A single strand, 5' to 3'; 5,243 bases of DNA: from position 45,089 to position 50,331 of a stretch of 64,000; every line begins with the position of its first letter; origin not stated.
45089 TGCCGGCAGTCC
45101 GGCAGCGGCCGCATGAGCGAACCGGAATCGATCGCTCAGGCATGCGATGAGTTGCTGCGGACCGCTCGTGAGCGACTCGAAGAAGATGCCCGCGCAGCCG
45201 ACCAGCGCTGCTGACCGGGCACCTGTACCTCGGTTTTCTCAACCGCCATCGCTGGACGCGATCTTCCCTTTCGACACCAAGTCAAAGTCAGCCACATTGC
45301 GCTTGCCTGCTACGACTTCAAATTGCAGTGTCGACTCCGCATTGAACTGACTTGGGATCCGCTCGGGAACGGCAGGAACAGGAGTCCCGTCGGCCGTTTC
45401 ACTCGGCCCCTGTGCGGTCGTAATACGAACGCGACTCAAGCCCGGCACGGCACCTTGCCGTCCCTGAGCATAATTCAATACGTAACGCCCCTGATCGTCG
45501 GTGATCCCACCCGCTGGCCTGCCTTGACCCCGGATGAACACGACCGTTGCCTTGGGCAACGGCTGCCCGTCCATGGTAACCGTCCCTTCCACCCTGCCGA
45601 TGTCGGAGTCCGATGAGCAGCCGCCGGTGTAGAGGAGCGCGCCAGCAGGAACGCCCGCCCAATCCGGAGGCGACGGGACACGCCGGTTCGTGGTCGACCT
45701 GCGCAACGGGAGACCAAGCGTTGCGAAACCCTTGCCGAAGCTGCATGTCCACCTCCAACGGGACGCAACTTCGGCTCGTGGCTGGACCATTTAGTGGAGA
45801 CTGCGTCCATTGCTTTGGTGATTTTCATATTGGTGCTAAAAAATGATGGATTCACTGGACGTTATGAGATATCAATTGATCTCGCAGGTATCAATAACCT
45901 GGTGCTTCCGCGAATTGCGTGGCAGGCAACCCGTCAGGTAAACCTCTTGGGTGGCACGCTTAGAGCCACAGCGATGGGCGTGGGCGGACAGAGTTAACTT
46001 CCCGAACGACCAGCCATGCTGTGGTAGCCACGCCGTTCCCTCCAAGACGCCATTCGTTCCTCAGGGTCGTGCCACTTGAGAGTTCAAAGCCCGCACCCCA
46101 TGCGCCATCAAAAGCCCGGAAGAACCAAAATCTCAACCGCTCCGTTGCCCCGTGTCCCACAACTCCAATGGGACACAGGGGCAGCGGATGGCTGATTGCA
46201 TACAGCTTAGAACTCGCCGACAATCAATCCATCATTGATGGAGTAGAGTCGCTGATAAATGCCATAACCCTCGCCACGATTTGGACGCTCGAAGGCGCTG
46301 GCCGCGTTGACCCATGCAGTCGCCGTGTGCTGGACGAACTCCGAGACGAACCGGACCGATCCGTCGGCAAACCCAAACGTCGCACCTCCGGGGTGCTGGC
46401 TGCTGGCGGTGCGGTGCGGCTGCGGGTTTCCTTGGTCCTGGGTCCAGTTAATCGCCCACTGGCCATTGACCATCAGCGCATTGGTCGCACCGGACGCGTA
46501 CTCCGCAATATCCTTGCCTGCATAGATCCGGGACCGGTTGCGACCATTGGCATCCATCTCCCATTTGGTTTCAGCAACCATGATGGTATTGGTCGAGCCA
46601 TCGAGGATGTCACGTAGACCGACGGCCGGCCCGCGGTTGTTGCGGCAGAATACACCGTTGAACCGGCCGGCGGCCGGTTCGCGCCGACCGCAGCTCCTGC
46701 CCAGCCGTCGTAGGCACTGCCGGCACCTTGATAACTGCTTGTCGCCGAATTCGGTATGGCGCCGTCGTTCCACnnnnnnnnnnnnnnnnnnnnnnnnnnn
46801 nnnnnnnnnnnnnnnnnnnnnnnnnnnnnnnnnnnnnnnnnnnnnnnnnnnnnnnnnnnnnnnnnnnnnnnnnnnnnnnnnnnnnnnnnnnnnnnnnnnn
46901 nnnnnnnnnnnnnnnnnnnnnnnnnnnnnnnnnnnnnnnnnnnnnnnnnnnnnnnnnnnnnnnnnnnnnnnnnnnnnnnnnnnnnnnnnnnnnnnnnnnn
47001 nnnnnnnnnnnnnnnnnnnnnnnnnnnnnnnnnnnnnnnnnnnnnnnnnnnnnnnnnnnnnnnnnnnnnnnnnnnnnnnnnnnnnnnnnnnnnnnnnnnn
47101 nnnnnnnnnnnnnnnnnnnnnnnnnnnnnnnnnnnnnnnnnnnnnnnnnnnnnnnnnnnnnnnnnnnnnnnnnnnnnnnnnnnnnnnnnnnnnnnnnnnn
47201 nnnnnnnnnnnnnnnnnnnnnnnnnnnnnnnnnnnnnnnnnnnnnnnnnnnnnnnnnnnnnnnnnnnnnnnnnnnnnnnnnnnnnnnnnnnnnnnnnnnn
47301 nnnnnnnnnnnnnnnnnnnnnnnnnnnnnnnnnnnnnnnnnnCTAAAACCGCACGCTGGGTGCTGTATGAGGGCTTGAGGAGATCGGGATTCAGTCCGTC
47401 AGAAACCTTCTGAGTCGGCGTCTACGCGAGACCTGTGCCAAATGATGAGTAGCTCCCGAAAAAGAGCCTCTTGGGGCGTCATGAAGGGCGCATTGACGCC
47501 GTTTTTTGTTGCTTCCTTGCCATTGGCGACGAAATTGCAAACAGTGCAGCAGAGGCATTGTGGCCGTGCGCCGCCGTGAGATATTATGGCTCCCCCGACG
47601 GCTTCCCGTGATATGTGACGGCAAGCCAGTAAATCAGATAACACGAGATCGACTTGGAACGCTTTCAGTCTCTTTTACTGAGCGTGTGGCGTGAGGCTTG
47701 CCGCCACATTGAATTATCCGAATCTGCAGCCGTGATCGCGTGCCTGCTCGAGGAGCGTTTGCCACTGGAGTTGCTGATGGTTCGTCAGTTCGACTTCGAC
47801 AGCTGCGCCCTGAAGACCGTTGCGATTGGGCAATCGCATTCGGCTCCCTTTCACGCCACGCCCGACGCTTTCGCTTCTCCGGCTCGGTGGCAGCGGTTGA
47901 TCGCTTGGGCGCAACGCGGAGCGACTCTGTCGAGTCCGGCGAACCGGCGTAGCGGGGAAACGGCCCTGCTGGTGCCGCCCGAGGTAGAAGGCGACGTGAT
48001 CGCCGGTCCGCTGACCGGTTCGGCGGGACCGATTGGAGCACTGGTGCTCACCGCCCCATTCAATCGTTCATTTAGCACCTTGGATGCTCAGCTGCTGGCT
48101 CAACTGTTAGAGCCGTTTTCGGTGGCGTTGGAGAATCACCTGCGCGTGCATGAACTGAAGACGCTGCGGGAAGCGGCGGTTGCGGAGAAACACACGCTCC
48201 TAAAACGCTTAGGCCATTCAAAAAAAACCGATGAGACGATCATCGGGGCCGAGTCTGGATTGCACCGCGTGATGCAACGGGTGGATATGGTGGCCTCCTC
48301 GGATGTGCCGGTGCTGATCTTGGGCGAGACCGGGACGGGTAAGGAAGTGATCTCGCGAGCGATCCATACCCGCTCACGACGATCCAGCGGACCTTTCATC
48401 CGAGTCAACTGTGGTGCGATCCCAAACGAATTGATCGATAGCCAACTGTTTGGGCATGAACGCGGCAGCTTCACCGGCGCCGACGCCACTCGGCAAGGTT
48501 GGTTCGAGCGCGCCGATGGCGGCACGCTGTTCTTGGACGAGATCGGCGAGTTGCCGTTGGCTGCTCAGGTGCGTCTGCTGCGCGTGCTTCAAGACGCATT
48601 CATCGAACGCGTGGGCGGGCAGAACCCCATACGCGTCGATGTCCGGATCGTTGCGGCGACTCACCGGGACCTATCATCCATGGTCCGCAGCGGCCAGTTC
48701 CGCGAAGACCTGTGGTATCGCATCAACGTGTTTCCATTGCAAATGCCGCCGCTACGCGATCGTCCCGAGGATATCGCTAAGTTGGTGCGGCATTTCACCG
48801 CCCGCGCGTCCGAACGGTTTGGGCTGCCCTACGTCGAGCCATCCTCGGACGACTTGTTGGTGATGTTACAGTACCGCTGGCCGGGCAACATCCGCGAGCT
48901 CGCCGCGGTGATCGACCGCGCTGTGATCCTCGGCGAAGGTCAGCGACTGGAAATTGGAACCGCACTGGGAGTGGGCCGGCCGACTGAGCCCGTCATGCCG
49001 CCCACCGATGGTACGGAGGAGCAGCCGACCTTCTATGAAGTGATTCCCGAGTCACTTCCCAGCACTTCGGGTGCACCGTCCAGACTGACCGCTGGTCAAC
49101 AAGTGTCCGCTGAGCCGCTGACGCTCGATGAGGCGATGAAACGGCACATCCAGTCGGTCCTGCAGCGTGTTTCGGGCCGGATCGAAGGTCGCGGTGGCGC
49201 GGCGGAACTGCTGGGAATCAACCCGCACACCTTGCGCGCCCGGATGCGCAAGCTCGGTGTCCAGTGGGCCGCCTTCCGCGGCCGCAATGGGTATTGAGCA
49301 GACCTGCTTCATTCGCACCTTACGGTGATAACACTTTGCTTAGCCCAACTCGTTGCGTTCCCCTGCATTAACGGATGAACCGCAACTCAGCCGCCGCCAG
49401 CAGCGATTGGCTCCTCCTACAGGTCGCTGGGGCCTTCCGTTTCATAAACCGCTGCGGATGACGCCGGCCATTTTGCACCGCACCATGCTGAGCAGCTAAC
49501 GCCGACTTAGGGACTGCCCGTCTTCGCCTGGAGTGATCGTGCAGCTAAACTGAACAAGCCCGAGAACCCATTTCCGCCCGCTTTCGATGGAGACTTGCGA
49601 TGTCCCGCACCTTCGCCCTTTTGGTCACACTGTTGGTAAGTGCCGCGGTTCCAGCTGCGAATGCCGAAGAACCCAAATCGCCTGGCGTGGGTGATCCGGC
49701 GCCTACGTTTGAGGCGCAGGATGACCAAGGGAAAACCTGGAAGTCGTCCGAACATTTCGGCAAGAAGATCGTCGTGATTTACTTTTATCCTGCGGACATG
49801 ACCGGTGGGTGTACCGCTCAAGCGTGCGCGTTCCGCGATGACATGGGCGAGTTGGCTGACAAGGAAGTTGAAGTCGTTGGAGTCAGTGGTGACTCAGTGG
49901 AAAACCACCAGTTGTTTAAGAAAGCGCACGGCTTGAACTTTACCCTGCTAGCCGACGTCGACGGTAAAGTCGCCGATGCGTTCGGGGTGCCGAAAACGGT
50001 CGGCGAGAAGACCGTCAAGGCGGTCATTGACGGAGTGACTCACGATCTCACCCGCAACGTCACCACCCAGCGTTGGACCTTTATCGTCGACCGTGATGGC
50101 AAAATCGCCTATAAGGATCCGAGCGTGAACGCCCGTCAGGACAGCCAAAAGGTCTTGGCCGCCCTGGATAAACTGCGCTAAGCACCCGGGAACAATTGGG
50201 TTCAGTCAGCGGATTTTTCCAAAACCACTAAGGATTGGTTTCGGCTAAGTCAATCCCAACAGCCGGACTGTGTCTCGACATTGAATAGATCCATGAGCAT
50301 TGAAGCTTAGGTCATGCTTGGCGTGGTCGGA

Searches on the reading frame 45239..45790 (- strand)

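Call 51: search_protein_families(library=pfam, proteins=[window:45239-45790:-], max_evalue=0.001)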
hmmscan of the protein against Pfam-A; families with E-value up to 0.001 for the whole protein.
window:45239-45790:- (183 aa): 1 family
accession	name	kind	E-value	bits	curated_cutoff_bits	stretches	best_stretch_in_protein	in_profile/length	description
PF13620.12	CarboxypepD_reg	-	1.8e-05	25.5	32.3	1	67-106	2-43/82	Carboxypeptidase regulatory-like domain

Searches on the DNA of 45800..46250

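Call 7: search_rna_families(source=window, start=45800, end=46250, threshold=evalue, max_evalue=10, show_alignments=3)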
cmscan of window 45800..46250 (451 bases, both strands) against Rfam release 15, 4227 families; matches with E-value up to 10: 2.
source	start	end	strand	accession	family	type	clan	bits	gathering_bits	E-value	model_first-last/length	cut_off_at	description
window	46133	46195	+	RF03837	mir-3138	Gene; miRNA;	-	17.2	90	4.3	1-82/82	no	mir-3138 microRNA precursor family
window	46127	46201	+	RF03877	mir-3937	Gene; miRNA;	-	16.1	84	2.2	1-102/102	no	mir-3937 microRNA precursor family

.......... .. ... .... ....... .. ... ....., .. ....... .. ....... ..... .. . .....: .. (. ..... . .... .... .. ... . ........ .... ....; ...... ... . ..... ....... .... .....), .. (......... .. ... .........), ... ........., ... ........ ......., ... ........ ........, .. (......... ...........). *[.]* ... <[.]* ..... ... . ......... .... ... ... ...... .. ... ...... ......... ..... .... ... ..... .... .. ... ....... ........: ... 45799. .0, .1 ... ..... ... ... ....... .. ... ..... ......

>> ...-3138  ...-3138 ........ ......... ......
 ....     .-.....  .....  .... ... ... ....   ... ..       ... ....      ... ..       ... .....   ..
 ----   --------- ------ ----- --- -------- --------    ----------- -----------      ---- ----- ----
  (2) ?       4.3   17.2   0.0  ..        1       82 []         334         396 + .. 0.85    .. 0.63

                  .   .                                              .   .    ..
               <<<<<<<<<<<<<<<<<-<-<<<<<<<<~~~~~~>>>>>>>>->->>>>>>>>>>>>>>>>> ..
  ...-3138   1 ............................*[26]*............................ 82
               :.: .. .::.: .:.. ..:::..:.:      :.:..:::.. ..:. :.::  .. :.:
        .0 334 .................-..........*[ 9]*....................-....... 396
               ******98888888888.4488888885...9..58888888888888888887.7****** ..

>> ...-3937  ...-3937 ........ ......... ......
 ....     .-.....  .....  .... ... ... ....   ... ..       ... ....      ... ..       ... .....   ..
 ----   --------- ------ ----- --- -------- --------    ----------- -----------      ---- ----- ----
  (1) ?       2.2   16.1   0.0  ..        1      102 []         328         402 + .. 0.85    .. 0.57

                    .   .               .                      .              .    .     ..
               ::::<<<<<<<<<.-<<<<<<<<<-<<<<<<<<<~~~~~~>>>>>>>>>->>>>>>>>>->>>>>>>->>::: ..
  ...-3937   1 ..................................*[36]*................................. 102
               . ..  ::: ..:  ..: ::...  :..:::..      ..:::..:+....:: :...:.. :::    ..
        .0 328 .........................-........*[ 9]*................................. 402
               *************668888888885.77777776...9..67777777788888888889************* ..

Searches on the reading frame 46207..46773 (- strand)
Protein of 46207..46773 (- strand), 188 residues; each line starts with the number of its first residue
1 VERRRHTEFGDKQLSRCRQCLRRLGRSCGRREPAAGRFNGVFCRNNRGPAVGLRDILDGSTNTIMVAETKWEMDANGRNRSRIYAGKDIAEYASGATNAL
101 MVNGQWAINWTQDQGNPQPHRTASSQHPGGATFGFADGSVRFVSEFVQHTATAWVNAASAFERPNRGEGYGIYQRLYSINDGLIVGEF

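Call 51: search_protein_families(library=pfam, proteins=[window:46207-46773:-], max_evalue=0.001)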
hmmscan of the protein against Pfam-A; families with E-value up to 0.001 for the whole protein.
window:46207-46773:- (188 aa): 1 family
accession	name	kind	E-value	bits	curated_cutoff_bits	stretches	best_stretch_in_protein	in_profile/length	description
PF07596.16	SBP_bac_10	-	1.2e-17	65.3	23.3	1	39-148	147-266/268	Protein of unknown function (DUF1559)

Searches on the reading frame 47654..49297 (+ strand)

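Call 51: search_protein_families(library=pfam, proteins=[window:47654-49297:+], max_evalue=0.001)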
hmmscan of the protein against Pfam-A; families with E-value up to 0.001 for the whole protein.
window:47654-49297:+ (547 aa): 5 families
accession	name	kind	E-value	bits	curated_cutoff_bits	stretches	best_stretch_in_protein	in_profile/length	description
PF00158.32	Sigma54_activat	-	5.3e-71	238.2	20.2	1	196-362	1-167/168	Sigma-54 interaction domain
PF14532.12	Sigma54_activ_2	-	6.2e-23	82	25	1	198-367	2-138/138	Sigma-54 interaction domain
PF25601.1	AAA_lid_14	-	3.4e-16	59.3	27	1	368-434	1-67/87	AAA+ ATPase lid domain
PF07728.20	AAA_5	-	1.3e-05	25.6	22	1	219-338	1-123/139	AAA domain (dynein-related subfamily)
PF02954.25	HTH_8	-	0.00014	21.9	22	1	496-534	7-42/42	Bacterial regulatory protein, Fis family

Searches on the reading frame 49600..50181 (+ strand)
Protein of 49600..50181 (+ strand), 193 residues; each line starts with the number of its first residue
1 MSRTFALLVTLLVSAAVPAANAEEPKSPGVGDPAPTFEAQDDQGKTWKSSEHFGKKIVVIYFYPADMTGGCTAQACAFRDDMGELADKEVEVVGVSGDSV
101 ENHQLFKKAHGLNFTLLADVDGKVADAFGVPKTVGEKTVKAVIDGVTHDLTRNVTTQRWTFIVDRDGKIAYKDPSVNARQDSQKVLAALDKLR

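Call 78: search_protein_families(library=pfam, proteins=[window:49600-50181:+], max_evalue=0.00001)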
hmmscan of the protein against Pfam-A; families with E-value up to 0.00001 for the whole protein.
window:49600-50181:+ (193 aa): 2 families
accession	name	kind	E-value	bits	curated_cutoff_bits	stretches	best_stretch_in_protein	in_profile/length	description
PF00578.27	AhpC-TSA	-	5.4e-37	126.9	26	1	30-171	1-123/124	AhpC/TSA family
PF08534.16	Redoxin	-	7.4e-19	68.4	26.6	1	30-182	2-141/148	Redoxin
